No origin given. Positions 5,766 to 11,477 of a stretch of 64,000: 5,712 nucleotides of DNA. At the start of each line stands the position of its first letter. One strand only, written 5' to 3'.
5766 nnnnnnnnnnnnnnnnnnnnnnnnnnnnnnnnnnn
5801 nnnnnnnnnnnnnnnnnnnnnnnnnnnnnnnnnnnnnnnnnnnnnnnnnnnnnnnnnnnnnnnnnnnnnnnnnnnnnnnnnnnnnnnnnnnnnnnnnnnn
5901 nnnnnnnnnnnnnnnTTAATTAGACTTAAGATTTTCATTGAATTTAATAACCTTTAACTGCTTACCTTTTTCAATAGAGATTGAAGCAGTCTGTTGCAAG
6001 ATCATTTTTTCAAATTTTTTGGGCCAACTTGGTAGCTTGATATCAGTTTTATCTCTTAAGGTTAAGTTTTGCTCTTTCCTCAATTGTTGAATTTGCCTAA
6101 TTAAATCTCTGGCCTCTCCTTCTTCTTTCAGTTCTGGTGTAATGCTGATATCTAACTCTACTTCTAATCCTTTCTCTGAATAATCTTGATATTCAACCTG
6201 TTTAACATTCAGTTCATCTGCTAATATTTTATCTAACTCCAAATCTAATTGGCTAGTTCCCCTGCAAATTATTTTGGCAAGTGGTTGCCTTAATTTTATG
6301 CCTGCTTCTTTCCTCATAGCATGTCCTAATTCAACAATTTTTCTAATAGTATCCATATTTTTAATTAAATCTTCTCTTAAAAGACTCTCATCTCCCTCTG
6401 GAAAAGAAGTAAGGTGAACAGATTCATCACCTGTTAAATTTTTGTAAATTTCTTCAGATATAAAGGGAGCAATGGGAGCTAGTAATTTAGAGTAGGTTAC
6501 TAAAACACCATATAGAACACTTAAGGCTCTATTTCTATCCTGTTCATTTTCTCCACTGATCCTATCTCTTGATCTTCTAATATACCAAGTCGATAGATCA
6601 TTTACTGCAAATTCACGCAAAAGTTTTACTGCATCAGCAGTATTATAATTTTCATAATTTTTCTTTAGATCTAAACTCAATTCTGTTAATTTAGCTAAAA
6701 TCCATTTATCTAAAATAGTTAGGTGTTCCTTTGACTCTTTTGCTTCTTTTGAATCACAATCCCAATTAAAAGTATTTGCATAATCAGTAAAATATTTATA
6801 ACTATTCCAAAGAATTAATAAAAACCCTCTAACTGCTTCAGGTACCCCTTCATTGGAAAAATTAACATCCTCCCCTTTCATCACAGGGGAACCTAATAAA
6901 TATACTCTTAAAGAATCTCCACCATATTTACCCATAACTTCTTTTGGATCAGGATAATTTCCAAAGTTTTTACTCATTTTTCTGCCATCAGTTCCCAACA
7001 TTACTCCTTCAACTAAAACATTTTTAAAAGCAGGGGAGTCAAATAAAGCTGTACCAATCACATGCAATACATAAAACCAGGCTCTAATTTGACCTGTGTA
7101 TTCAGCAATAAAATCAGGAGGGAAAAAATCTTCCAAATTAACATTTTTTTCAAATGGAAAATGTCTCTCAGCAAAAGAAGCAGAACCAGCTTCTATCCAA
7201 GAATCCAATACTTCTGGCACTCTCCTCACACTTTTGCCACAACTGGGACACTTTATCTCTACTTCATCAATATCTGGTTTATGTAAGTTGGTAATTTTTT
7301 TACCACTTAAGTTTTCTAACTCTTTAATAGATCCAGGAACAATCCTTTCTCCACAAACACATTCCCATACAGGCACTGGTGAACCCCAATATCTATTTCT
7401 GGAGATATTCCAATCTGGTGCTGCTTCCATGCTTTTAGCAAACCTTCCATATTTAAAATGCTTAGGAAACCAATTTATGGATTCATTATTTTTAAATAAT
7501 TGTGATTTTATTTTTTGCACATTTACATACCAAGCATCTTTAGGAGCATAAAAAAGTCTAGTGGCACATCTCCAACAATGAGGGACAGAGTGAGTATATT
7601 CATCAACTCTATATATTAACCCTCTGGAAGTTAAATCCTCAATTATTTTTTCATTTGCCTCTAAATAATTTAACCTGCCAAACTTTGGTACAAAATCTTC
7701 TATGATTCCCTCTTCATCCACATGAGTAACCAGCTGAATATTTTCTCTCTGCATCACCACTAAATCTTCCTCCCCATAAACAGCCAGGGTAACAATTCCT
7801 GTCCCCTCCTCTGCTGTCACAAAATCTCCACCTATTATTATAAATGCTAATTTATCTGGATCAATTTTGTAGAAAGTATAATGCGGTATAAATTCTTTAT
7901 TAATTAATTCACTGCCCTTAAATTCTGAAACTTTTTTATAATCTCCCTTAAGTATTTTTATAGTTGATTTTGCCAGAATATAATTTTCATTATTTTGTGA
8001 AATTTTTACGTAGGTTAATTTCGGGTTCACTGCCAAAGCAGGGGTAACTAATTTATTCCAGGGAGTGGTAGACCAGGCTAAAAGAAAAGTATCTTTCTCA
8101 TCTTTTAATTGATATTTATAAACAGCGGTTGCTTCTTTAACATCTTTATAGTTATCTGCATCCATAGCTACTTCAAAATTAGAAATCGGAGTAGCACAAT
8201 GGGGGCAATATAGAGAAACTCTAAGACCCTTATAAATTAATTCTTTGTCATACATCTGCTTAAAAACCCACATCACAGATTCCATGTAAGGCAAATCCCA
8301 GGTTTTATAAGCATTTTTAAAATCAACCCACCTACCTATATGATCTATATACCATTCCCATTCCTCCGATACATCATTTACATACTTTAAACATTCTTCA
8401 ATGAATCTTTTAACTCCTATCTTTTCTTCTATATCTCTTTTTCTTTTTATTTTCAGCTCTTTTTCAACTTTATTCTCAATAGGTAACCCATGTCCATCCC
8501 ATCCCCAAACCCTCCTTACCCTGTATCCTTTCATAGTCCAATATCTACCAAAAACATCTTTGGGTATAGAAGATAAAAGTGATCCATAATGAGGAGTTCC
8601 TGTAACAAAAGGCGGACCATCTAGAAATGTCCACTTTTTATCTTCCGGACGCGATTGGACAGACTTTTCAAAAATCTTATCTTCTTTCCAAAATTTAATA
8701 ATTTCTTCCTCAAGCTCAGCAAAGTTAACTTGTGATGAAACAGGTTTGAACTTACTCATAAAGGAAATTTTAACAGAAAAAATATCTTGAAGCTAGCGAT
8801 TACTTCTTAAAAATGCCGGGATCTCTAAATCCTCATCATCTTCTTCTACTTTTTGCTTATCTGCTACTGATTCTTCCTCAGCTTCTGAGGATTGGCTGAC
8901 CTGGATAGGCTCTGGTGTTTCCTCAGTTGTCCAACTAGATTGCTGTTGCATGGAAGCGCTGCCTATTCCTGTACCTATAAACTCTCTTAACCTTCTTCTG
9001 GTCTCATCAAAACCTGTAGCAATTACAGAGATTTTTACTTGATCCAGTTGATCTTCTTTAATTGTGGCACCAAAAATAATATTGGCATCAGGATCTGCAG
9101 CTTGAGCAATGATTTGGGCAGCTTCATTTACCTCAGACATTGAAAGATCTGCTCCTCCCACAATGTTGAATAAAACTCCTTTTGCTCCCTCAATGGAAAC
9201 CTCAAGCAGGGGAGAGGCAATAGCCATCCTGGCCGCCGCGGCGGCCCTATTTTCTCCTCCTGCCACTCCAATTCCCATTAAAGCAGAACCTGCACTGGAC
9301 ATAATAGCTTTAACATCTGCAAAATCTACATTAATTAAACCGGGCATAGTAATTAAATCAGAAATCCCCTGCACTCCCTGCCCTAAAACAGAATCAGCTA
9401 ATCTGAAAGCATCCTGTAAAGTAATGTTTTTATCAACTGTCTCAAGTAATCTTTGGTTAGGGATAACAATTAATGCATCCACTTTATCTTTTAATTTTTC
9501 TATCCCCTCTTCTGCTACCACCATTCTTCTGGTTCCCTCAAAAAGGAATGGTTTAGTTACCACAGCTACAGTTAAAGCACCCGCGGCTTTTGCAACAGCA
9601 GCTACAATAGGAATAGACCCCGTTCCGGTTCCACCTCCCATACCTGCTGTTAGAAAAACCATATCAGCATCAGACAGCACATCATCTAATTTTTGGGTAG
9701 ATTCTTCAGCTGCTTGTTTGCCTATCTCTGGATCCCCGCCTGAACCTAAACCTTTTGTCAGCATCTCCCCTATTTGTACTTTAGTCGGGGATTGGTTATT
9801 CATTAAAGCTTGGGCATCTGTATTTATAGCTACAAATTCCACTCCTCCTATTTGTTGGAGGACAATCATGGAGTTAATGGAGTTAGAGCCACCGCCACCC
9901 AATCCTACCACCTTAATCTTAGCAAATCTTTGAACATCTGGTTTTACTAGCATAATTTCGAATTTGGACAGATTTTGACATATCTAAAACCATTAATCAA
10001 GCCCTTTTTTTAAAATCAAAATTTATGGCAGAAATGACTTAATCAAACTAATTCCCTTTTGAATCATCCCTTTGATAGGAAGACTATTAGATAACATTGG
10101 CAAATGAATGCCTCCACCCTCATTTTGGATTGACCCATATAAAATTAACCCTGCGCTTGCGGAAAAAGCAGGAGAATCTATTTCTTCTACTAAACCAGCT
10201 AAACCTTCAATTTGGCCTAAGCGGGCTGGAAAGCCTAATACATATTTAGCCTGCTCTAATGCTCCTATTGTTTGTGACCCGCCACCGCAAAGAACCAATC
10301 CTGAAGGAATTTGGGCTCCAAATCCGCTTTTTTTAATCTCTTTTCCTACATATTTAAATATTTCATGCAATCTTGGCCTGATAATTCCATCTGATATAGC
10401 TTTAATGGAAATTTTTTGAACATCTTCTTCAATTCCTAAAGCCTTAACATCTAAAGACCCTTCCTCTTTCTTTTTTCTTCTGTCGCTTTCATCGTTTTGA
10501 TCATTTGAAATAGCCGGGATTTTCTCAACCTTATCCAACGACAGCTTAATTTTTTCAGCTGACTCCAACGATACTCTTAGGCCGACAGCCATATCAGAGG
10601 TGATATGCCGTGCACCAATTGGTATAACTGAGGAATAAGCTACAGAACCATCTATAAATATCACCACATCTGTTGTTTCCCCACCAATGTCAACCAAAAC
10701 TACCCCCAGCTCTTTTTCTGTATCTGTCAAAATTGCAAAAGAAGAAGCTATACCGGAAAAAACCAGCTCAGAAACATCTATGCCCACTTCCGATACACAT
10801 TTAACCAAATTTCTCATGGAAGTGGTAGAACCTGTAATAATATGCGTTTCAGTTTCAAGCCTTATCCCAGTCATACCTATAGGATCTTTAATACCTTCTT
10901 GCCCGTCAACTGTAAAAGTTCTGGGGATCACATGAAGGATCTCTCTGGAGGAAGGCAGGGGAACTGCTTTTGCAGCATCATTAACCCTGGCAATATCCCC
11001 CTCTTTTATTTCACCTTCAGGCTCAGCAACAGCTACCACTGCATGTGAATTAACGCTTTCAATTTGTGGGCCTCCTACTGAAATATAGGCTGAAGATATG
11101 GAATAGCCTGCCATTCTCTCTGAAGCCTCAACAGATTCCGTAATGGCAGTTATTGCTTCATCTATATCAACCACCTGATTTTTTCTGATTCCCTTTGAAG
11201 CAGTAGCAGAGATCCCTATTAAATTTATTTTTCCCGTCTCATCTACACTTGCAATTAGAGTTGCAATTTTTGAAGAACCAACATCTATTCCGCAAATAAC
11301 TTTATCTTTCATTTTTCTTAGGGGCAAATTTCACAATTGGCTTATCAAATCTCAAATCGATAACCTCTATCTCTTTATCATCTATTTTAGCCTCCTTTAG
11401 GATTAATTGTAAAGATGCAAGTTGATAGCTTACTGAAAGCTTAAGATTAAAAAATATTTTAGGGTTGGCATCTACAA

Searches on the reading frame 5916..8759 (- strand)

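Call 16: search_protein_families(library=pfam, proteins=[window:5916-8759:-], max_evalue=0.001)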
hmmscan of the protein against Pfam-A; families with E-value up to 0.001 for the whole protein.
window:5916-8759:- (947 aa): 4 families
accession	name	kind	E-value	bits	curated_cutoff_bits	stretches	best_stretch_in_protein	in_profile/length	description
PF00133.28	tRNA-synt_1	-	3.6e-114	382.2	22.7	1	20-630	2-411/414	tRNA synthetases class I (I, L, M and V)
PF08264.19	Anticodon_1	-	3.5e-37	128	25.1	1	684-830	1-147/148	Anticodon-binding domain of tRNA ligase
PF09334.17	tRNA-synt_1g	-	1.7e-16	60.5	20.1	1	50-197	8-135/391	tRNA synthetases class I (M)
PF19302.4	DUF5915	-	3.1e-13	50.2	27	1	834-933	71-174/195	Domain of unknown function (DUF5915)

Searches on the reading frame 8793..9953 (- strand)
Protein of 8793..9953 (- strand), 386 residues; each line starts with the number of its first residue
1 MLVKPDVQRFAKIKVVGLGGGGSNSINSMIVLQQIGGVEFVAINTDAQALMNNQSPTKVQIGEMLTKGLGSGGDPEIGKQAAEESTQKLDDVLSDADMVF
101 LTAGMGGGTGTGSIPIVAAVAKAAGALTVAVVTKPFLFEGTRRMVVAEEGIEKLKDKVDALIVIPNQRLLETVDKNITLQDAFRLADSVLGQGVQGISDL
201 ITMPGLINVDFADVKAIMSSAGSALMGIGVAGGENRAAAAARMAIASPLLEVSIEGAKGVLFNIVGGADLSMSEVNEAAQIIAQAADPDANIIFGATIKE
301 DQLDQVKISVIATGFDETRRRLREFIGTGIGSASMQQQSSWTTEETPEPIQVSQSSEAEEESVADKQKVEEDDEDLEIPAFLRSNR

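Call 16: search_protein_families(library=pfam, proteins=[window:8793-9953:-], max_evalue=0.001)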
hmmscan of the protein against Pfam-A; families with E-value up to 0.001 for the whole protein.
window:8793-9953:- (386 aa): 2 families
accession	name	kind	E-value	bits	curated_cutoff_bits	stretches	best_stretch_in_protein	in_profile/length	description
PF00091.31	Tubulin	-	2.8e-46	158.7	33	1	12-173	1-189/190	Tubulin/FtsZ family, GTPase domain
PF12327.13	FtsZ_C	-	3.2e-33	114.3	27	1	222-316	1-95/95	FtsZ family, C-terminal domain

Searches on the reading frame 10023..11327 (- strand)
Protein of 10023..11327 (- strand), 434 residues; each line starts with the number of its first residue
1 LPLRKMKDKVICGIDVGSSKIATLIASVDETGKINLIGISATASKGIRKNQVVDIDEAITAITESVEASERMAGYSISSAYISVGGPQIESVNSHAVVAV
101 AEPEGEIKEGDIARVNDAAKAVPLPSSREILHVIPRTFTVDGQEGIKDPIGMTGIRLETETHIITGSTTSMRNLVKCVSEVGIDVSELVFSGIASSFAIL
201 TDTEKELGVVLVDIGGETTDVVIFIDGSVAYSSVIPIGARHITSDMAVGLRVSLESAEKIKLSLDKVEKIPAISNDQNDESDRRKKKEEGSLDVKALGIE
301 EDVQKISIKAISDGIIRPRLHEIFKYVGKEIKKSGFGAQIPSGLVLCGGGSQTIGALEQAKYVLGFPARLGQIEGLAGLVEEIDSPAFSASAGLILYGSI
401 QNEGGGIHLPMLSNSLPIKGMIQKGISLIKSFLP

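Call 15: search_protein_families(library=pfam, proteins=[window:10023-11327:-], max_evalue=0.0001)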
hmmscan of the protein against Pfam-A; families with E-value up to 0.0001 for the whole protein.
window:10023-11327:- (434 aa): 2 families
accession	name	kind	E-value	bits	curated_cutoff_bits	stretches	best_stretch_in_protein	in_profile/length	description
PF14450.12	FtsA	-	3.6e-31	108.6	31.8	2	210-393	1-127/127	Cell division protein FtsA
PF02491.25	SHS2_FTSA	-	2e-29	102.2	25.4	1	86-165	1-79/79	SHS2 domain inserted in FTSA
